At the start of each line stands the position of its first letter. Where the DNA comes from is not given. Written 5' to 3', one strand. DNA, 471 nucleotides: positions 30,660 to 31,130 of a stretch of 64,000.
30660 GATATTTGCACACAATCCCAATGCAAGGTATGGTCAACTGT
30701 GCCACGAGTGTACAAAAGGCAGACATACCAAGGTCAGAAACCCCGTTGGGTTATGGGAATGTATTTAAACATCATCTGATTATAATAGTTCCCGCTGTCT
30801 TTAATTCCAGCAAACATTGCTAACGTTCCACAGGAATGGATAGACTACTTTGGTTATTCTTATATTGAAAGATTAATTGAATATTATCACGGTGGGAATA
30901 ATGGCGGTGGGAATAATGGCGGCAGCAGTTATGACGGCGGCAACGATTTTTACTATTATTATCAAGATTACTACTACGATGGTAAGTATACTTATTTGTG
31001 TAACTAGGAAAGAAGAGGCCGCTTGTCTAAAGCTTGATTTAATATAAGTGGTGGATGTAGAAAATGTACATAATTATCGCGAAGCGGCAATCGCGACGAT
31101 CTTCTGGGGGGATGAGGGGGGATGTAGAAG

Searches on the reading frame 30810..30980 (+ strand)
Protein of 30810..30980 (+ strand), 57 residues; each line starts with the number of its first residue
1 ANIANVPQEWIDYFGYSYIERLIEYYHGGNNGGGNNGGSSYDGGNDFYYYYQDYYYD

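Call 45: search_protein_families(library=pfam, proteins=[window:30810-30980:+], max_evalue=10)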
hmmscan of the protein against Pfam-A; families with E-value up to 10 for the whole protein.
seq(57 aa): 0 families
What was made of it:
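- Checked: Pfam does not itself recognise SEA or EGF in the window protein (call 45).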
